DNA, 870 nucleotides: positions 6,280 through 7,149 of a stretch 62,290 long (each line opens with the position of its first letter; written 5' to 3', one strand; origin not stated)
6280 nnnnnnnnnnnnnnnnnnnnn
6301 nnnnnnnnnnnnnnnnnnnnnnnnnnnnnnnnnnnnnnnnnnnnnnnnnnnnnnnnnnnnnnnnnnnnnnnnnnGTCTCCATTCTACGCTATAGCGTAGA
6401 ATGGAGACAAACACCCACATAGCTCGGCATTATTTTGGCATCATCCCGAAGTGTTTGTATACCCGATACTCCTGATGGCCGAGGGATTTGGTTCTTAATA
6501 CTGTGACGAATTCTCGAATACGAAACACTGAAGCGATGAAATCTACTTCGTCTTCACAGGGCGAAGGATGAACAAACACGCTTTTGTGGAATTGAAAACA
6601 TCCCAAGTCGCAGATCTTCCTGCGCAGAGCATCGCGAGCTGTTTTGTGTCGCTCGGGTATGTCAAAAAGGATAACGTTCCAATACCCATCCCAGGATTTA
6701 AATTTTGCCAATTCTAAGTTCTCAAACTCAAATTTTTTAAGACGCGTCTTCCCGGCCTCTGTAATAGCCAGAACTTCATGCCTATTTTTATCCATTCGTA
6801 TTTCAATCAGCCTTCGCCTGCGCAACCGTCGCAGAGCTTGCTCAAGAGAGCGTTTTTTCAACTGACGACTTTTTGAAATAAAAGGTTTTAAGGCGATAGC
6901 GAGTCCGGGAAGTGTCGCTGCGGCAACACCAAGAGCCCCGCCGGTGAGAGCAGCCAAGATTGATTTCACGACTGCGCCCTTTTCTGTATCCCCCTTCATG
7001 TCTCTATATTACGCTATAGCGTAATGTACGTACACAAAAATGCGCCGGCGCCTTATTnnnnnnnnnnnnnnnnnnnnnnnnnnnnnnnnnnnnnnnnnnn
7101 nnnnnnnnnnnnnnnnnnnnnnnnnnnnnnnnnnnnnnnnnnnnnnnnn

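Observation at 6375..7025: Paralog P1: a wHTH/Cas2-PaaX-like gene with a hydrophobic N-terminus, bracketed by perfect palindromes sharing the 12-mer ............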

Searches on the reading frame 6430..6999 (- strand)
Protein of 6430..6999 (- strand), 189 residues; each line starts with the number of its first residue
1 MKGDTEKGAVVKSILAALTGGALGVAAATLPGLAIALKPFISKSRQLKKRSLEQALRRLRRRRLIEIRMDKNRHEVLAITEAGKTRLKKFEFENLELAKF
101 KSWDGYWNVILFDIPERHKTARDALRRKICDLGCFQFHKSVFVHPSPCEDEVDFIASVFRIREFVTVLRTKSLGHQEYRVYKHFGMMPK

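Call 8: search_protein_families(library=pfam, proteins=[window:6430-6999:-], max_evalue=1)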
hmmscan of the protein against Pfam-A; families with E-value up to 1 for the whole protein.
window:6430-6999:- (189 aa): 6 families
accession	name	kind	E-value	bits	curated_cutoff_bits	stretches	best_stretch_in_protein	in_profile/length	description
PF20803.2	PaaX_M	-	1.5e-19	70.3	24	1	101-177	2-78/83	PaaX protein central Cas2-like domain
PF03551.20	PadR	-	0.027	14.9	27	1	44-89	26-75/75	Transcriptional regulator PadR-like family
PF21863.2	HTH_67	-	0.083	12.9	27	1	12-90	165-227/268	Helix-turn-helix family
PF20937.3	FHBP_N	-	0.1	13.2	27.6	1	13-61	11-60/92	Factor H binding protein, N-terminal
PF14557.12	AphA_like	-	0.1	12.8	27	1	18-94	17-93/174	Putative AphA-like transcriptional regulator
PF14277.12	DUF4364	-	0.11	12.7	26.9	1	51-91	35-74/162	Domain of unknown function (DUF4364)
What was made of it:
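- On PaaX family (TIGR02277 / Pfam PaaX_N-PaaX_M-PaaX_C): PF20803 scores 70-75 bits against a cut-off of 24 (call 8).
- Closest known: PadR / LmrR family repressors. Different: Pfam PadR is below threshold (14.9 bits against 27; call 8).
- PaaX_M scores E 1e-19 to 1e-21 and PaaX_C is absent (call 8).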

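Call 9: search_protein_families(library=ncbifam, proteins=[window:6430-6999:-], max_evalue=1)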
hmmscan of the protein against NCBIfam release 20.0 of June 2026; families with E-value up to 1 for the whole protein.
window:6430-6999:- (189 aa): 3 families
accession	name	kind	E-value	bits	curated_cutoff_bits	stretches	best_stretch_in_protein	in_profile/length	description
TIGR02277.1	PaaX_trns_reg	equivalog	2.5e-05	24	264.55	1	49-178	34-159/279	phenylacetic acid degradation operon negative regulatory protein PaaX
NF041466.1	factorH_bind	equivalog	0.17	11.1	200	1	14-64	22-73/279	factor H-binding protein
NF009558.0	PRK13013.1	equivalog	0.24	10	428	1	59-100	295-336/429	acetylornithine deacetylase/succinyl-diaminopimelate desuccinylase family protein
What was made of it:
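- On REPtron / IS200-IS605: There is no Y1_Tnp hit (calls 8, 9).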

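Call 12: find_homologous_proteins(query=window:6430-6999:-)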
Query window:6430-6999:- (189 aa): 78 proteins with E <= 0.001 among 1305 candidates.
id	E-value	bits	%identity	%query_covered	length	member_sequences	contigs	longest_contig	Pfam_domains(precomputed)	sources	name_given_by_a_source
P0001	1.2e-120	418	100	100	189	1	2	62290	PF20803.3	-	-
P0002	1.0e-66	242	59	97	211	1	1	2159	PF20803.3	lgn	-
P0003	2.6e-65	238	63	89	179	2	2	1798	PF20803.3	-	-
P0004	4.6e-63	230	58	99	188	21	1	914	PF20803.3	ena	-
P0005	9.8e-63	229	61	85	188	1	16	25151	PF20803.3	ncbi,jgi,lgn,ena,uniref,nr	ncbi:MAG: hypothetical protein A3C11_01900 [Candidatus Sungbacteria bacterium RIFCSPHIGHO2_02_FULL_4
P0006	1.7e-62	228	58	100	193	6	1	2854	PF20803.3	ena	-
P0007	1.6e-60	222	60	96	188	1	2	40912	PF20803.3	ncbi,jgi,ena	-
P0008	7.8e-60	220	56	95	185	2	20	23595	PF20803.3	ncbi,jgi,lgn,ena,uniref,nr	ncbi:MAG: hypothetical protein A3A44_03715 [Candidatus Sungbacteria bacterium RIFCSPLOWO2_01_FULL_60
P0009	1.5e-59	219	59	94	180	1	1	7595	PF20803.3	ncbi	-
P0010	4.7e-59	217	56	97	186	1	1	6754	PF20803.3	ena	-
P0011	1.2e-58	216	56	97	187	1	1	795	PF20803.3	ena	-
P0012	1.9e-58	215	57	93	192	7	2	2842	PF20803.3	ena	-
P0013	8.1e-58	213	55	97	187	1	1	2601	PF20803.3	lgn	-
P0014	1.5e-53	199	55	92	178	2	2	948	PF20803.3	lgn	-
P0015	9.0e-53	197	52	95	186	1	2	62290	PF20803.3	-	-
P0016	6.5e-52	194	56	74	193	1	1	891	PF20803.3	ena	-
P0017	1.0e-51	193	52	92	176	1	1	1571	PF20803.3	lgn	-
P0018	1.1e-51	193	57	74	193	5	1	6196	PF20803.3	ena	-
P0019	9.8e-51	190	49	96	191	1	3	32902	PF20803.3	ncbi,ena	-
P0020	1.8e-50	189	52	95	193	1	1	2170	PF20803.3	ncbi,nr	ncbi:hypothetical protein HY478_02695 [Candidatus Uhrbacteria bacterium]|nr:hypothetical protein [Ca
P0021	1.8e-49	186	49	97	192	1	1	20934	PF20803.3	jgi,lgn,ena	-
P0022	4.7e-49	185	52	94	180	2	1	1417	PF20803.3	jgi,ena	-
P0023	5.9e-49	184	48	99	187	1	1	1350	PF20803.3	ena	-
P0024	1.0e-48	183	49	97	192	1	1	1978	PF20803.3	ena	-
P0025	1.8e-48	183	49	95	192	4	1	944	PF20803.3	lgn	-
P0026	2.5e-48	182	48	97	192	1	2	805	PF20803.3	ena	-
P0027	2.6e-48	182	48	97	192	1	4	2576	PF20803.3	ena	-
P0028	2.0e-47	179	49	95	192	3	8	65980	PF20803.3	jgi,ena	-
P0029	6.1e-47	178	47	97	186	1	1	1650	PF20803.3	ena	-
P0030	1.6e-44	170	48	92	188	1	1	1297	PF20803.3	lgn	-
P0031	3.1e-44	169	49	93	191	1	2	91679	PF20803.3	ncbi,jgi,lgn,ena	-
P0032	2.2e-43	166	43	99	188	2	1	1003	PF20803.3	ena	-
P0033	4.4e-43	165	46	95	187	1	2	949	PF20803.3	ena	-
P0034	1.8e-42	163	45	96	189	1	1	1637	PF20803.3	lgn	-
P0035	4.2e-42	162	45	95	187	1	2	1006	PF20803.3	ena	-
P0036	5.8e-41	158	44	96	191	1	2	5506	PF20803.3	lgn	-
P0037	2.4e-40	156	44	94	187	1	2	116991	PF20803.3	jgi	-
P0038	8.4e-40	154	47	93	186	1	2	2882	PF20803.3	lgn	-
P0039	2.6e-29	120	36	95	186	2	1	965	PF20803.3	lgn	-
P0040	8.3e-29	119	38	69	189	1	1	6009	PF20803.3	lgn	-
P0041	1.7e-28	118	41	65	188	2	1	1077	PF20803.3,PF09827.15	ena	-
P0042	2.6e-28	117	34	95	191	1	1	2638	PF20803.3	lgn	-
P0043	1.8e-27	114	33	85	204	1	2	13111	PF20803.3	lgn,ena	-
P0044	2.4e-27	114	38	76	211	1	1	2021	PF20803.3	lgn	-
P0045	2.9e-27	114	34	80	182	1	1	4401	PF20803.3,PF09827.15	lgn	-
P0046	4.6e-27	113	36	76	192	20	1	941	PF20803.3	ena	-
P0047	4.8e-27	113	32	93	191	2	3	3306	PF20803.3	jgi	-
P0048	5.0e-27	113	38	70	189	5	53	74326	PF20803.3,PF09827.15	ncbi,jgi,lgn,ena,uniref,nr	ncbi:CRISPR-associated endonuclease Cas2 [Candidatus Giovannonibacteria bacterium RIFCSPLOWO2_12_FUL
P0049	7.0e-27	112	36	95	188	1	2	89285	PF20803.3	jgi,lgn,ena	jgi:DNA-binding transcriptional regulator PaaX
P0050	1.1e-26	112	35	95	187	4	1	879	PF20803.3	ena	-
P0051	1.2e-26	112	34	95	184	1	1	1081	PF20803.3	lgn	-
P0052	1.3e-26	111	36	73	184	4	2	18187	PF20803.3,PF09827.15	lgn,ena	-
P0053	4.3e-26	110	34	76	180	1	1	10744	PF20803.3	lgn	-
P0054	4.9e-26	110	38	69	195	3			PF20803.3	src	-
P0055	5.1e-26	110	36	70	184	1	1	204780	PF20803.3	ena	-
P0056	6.7e-26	109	37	74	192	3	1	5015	PF20803.3,PF09827.15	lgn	-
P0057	8.0e-26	109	38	70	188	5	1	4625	PF20803.3,PF09827.15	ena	-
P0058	1.2e-25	108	35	87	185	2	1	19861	PF20803.3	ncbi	-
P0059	7.8e-25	106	37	69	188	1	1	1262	PF20803.3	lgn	-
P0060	8.1e-25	106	33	84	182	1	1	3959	PF20803.3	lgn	-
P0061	9.3e-25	105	37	69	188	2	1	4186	PF20803.3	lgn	-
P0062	1.3e-24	105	33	75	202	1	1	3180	PF20803.3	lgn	-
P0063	2.9e-24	104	32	93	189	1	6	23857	PF20803.3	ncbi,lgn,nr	ncbi:MAG: hypothetical protein HYT48_03020 [Candidatus Vogelbacteria bacterium]|nr:hypothetical prot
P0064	3.1e-24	104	34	76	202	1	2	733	PF20803.3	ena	-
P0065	4.2e-24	103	36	84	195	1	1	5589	PF20803.3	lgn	-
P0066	5.1e-24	103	29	95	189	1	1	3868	PF20803.3,PF09827.15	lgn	-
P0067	5.6e-24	103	37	69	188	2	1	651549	PF20803.3,PF09827.15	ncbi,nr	ncbi:MAG: CRISPR-associated endonuclease Cas2 [Candidatus Giovannonibacteria bacterium]|nr:MAG: CRIS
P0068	1.1e-23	102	37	75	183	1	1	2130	PF20803.3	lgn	-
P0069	1.2e-23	102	33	75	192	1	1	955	PF20803.3,PF09827.15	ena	-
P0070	6.8e-23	99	35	75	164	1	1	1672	PF20803.3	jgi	jgi:DNA-binding transcriptional regulator PaaX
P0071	8.2e-23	99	36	85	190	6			PF20803.3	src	-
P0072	2.0e-22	98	34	76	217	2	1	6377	PF20803.3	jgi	-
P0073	2.8e-22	97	33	78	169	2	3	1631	PF20803.3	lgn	-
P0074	2.9e-22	97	32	78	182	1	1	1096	PF20803.3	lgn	-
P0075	1.0e-21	96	29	95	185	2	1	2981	PF20803.3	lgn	-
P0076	2.6e-19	88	43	51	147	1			PF20803.3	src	-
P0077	3.6e-17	81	34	93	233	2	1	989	PF20803.3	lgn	-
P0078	1.1e-6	46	38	39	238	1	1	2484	PF20803.3,PF08223.17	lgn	-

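Call 20: find_related_loci(query=A1, collection=genome_contigs, flank=3000)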
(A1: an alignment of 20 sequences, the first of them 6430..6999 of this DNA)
Query A1 (189 aa) in genome_contigs; peptide patterns used: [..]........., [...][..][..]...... (x = any residue, [..] = any of these).
453 stretches matched a pattern; 246 encode a relative of the query (tblastn E <= 1e-3); the best 80 are kept; 80 distinct loci.
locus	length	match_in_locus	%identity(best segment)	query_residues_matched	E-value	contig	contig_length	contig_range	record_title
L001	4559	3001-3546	58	7-188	4e-61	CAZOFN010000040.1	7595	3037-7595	MAG TPA_asm: uncultured Candidatus Saccharibacteria bacterium isolate SRP269290_co3_860 genome assembly, contig: NODE_13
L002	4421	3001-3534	55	7-184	7e-61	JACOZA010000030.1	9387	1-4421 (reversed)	MAG: Candidatus Sungiibacteriota bacterium isolate NC_groundwater_193_Ag_S-0.1um_51_7 S4_GD2017_2_S1_scaffold_6816, whol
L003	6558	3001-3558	53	5-189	6e-58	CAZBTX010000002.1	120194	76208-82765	MAG TPA_asm: uncultured Candidatus Saccharibacteria bacterium isolate binchicken_co134_1342 genome assembly, contig: NOD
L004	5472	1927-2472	49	6-186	9e-57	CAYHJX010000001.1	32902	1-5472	MAG TPA_asm: uncultured Candidatus Saccharibacteria bacterium isolate ERP119705_co13_219 genome assembly, contig: NODE_1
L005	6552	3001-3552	46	4-186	6e-49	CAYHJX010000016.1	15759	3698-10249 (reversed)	MAG TPA_asm: uncultured Candidatus Saccharibacteria bacterium isolate ERP119705_co13_219 genome assembly, contig: NODE_4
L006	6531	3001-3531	44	12-188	9e-47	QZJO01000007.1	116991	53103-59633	MAG: Candidatus Parcubacteria bacterium isolate SURF_37 contig-100_96_length_116991_read_count_1392969, whole genome sho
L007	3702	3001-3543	49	7-186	3e-46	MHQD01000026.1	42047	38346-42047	MAG: Candidatus Sungbacteria bacterium RIFCSPHIGHO2_01_FULL_50_25 rifcsphigho2_01_scaffold_4098, whole genome shotgun se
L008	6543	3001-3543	42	8-186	6e-40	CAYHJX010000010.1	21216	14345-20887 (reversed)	MAG TPA_asm: uncultured Candidatus Saccharibacteria bacterium isolate ERP119705_co13_219 genome assembly, contig: NODE_3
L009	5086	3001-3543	42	8-186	3e-39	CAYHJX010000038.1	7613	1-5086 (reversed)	MAG TPA_asm: uncultured Candidatus Saccharibacteria bacterium isolate ERP119705_co13_219 genome assembly, contig: NODE_1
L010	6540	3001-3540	33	8-188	1e-35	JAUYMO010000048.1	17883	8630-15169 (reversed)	MAG: Candidatus Giovannonibacteria bacterium isolate C24_metabat.bin.89 C24_k141_1108136, whole genome shotgun sequence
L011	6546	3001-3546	34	7-184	3e-34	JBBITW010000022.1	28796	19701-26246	MAG: Deltaproteobacteria bacterium isolate RSS170216_bin_405 NODE_1876_length_28796_cov_6.020180, whole genome shotgun s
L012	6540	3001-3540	43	5-187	5e-44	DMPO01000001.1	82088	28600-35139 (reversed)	MAG TPA_asm: Candidatus Azambacteria bacterium isolate UBA12106 contig_7978, whole genome shotgun sequence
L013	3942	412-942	38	20-187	3e-33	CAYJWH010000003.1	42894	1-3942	MAG TPA_asm: uncultured Candidatus Saccharibacteria bacterium isolate ERP125453_co1_479 genome assembly, contig: NODE_66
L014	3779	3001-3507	37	8-176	8e-33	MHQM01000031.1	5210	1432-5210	MAG: Candidatus Sungbacteria bacterium RIFCSPHIGHO2_02_FULL_52_23 rifcsphigho2_02_scaffold_40837, whole genome shotgun s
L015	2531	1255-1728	38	8-165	8e-33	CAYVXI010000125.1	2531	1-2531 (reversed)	MAG TPA_asm: uncultured Candidatus Saccharibacteria bacterium isolate binchicken_co203_579 genome assembly, contig: k141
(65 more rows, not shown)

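Call 27: search_solved_structures(query=A2, max_evalue=1, show_alignments=2)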
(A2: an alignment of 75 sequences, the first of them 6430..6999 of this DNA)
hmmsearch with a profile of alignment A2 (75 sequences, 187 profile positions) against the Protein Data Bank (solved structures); distinct sequences matched with E-value up to 1: 2.
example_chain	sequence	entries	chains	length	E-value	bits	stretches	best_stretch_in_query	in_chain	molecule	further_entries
9qbc_A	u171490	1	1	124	0.27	14.1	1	38-89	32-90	PadR-family transcriptional regulator PadR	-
9qbd_A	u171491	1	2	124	0.54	13.1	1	38-88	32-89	PadR-family transcriptional regulator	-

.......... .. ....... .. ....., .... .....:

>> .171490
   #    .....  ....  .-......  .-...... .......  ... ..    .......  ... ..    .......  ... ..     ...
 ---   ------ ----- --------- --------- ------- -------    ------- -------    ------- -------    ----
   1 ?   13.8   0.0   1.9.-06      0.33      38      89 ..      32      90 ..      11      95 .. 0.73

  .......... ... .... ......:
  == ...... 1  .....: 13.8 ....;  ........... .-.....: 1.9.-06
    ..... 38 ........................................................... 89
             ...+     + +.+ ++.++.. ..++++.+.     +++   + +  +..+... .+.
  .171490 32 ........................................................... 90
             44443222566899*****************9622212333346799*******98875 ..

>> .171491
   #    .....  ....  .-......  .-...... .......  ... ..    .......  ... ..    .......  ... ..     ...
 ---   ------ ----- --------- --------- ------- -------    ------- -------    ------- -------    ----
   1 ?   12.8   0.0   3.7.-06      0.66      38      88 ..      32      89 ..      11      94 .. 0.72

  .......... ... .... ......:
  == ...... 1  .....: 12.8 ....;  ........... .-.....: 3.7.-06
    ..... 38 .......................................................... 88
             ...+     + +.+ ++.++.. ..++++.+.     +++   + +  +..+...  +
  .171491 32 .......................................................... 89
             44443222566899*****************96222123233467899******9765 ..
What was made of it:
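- Tried and rejected: The family profile hits only PadR weakly (call 27).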

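Call 34: predict_structure(alignment_id=A2)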
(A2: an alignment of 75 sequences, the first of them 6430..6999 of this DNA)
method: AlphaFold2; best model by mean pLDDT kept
length: 189 residues; sequences in the alignment: 75
mean_pLDDT: 77.0   pTM: 0.57
mean pLDDT of the five models: 77.0, 76.7, 75.7, 75.5, 70.4
residues with pLDDT >= 90: 65; 70-90: 56; 50-70: 58; < 50: 10
segments of 3 or more residues with pLDDT < 50: 1-5, 44-46
pLDDT, mean of each block of 10 residues (from residue 1): 48 67 53 63 53 71 75 71 70 71 90 94 92 93 91 83 95 94 87
secondary structure, 60 per line:
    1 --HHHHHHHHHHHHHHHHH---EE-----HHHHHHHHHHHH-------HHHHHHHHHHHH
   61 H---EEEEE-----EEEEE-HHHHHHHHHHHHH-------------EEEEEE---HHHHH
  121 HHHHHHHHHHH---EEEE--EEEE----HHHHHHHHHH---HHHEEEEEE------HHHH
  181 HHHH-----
elements in order: H3-19 H30-41 H49-61 E65-69 E75-79 H81-93 E107-112 H116-131 E135-138 E141-144 H149-158 E165-170 H177-184

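Call 37: fold_search(model_id=the predicted structure, library=pdb)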
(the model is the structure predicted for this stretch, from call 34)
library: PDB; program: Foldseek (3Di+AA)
matches with E <= 10: 1267; with E <= 0.001: 1
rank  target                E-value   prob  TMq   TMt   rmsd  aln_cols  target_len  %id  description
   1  8a39_AP1              1.2e-04  1.00  0.42  0.30   7.5       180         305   17  Crystal Structure of PaaX from Escherichia coli W (released 2023-07-05)
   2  9qbc                  1.3e-02  1.00  0.34  0.57   4.5        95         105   21  Crystal structure of Brachyspira hampsonii PadR (released 2026-03-11)
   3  5x11_F                1.6e-02  0.96  0.33  0.35  17.4       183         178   14  Crystal structure of Bacillus subtilis PadR in complex with operator DNA (released 2017-11-22)
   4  1xma_B                2.1e-02  1.00  0.36  0.60   4.6        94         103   20  Structure of a transcriptional regulator from Clostridium thermocellum Cth-833 (released 2004-12-14)
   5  3kfw                  2.4e-02  0.95  0.35  0.31   7.6       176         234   15  Uncharacterized protein Rv0674 from Mycobacterium tuberculosis (released 2009-12-01)
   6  3l09_B                2.6e-02  0.94  0.35  0.29   8.1       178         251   15  Crystal structure of Putative transcriptional regulator (JANN_22DEC04_CONTIG27_REVISED_GENE3569) from Jannaschia sp. C (released 2010-01-12)
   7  5x13                  2.8e-02  0.95  0.36  0.38  17.1       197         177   12  Crystal structure of Bacillus subtilis PadR in complex with p-coumaric acid (released 2017-11-22)
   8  5x11_E                2.8e-02  0.91  0.33  0.35  17.8       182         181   13  Crystal structure of Bacillus subtilis PadR in complex with operator DNA (released 2017-11-22)
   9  5x11_C                2.9e-02  0.95  0.34  0.37  17.2       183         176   14  Crystal structure of Bacillus subtilis PadR in complex with operator DNA (released 2017-11-22)
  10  5x11_D                2.9e-02  0.92  0.33  0.35  17.1       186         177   13  Crystal structure of Bacillus subtilis PadR in complex with operator DNA (released 2017-11-22)
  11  3zo7_A                3.3e-02  0.95  0.24  0.41   5.7        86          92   16  Crystal structure of ClcFE27A with substrate (released 2013-03-06)
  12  9qbd_A                3.9e-02  1.00  0.31  0.53   4.5        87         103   21  Crystal structure of Brachyspira hampsonii PadR with Leu88 replaced by 3-aminotyrosine (released 2026-03-11)
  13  8ioi_A                4.1e-02  0.98  0.34  0.33  13.0       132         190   16  Crystal Structure of PadR- family transcriptional regulator Rv1176c from Mycobacterium tuberculosis H37Rv. (released 2024-03-13)
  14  3cjn                  4.4e-02  0.96  0.30  0.38  12.4       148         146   16  Crystal structure of transcriptional regulator, MarR family, from Silicibacter pomeroyi (released 2008-03-25)
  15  8ioi_B                4.6e-02  0.99  0.33  0.35  12.0       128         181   16  Crystal Structure of PadR- family transcriptional regulator Rv1176c from Mycobacterium tuberculosis H37Rv. (released 2024-03-13)
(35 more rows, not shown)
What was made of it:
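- On PaaX family (TIGR02277 / Pfam PaaX_N-PaaX_M-PaaX_C): The AF2 topology is H-S-H-H-S-S. Foldseek matches PaaX 8A39 and PadR/LmrR (calls 34, 37).
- Closest known: PadR / LmrR family repressors. Same: The N-terminal half matches PadR/LmrR structures (TM 0.53-0.60 on the target; call 37).
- The AF2 model (pLDDT 77) matches PaaX 8A39 best, then PadR/LmrR proteins (calls 34, 37). A Roquin ROQ-RNA complex appears among the weak structural matches (call 37).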

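Call 57: search_protein_families(library=padloc, proteins=[window:6430-6999:-], max_evalue=1)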
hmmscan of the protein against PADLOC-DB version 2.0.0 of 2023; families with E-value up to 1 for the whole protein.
window:6430-6999:- (189 aa): 3 families
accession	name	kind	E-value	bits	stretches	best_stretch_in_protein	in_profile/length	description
PDLC03922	MkoB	-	0.007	13.7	1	41-96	48-100/610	-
PDLC01879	CARF3--CARF_TM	-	0.012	13.2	1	42-91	177-221/222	-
PDLC03871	LmuC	-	0.014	13.4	1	43-93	63-116/156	-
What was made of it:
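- No nuclease or recombinase family reaches threshold (calls 8, 9, 57).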

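Call 58: search_protein_families(library=phrogs, proteins=[window:6430-6999:-], max_evalue=1)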
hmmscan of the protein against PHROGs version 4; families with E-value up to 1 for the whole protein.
window:6430-6999:- (189 aa): 0 families

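Call 82: search_protein_representatives(alignment_id=A2)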
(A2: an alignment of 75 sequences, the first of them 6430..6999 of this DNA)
Query: 75 sequences, 187 profile positions. Proteins with E-value up to 0.001 (for the whole library): 5866; up to 1e-10: 3183; up to 1e-30: 821. The best 150 are listed.
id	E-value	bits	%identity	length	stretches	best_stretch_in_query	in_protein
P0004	4.2e-71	254.8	-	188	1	3-186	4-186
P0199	4.7e-69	248.1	-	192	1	3-186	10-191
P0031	2.9e-64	232.5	-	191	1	5-185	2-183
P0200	1.1e-63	230.7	-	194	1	3-186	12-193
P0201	4.7e-62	225.3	-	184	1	5-185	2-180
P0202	2.4e-61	223.0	-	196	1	4-186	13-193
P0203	4.5e-61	222.1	-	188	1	4-186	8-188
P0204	5.1e-61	222.0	-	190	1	4-186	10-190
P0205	4.7e-60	218.8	-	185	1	5-186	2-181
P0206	7.6e-60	218.1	-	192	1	5-186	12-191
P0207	1.3e-59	217.3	-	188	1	4-185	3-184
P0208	4.2e-59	215.7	-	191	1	6-186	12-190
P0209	6.2e-59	215.1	-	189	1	2-186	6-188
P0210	1.9e-57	210.3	-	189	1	4-186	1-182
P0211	2.6e-56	206.6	-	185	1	4-186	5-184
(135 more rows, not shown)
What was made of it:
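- The family has 821 clusters (50% identity) at E<=1e-30 (call 82).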

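Call 85: find_related_loci(query=A2, collection=viral_contigs, flank=3000)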
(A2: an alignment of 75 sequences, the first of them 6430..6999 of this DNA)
Query A2 (189 aa) in viral_contigs; peptide patterns used: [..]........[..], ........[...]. (x = any residue, [..] = any of these).
47 stretches matched a pattern; 1 encode a relative of the query (tblastn E <= 1e-3); 1 distinct loci.
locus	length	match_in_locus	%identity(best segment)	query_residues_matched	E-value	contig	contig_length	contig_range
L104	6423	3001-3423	31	45-184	3e-20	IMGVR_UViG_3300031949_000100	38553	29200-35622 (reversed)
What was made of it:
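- The family is nearly absent from viral contigs, with 1 hit (call 85).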

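Call 100: find_encoding_contigs(protein=P0007, flank=10000, max_places=1)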
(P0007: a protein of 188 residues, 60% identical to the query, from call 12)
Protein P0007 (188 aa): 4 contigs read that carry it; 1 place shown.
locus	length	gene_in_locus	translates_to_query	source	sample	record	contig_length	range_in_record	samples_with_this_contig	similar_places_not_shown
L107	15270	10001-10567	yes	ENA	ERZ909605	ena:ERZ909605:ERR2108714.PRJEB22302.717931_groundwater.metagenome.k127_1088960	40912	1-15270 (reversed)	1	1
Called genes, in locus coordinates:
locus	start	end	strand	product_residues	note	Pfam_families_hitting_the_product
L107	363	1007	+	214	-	PF13483:Lactamase_B_3, PF12706:Lactamase_B_2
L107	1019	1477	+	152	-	-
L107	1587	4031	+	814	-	PF00521:DNA_topoisoIV, PF03989:DNA_gyraseA_C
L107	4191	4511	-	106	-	-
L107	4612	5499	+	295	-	-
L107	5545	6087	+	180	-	PF01209:Ubie_methyltran, PF13489:Methyltransf_23, PF13847:Methyltransf_31, PF08241:Methyltransf_11, PF08242:Methyltransf_12, PF13649:Methyltransf_25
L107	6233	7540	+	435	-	PF01547:SBP_bac_1, PF13416:SBP_bac_8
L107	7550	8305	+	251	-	PF04956:TrbC (faint), PF18895:T4SS_pilin (weak)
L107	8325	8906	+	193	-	PF18895:T4SS_pilin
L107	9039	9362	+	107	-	PF18895:T4SS_pilin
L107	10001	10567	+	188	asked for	PF20803:PaaX_M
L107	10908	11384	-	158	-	-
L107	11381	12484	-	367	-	PF01145:Band_7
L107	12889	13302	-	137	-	PF00961:LAGLIDADG_1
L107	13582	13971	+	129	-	PF08378:NERD (weak), PF02021:UPF0102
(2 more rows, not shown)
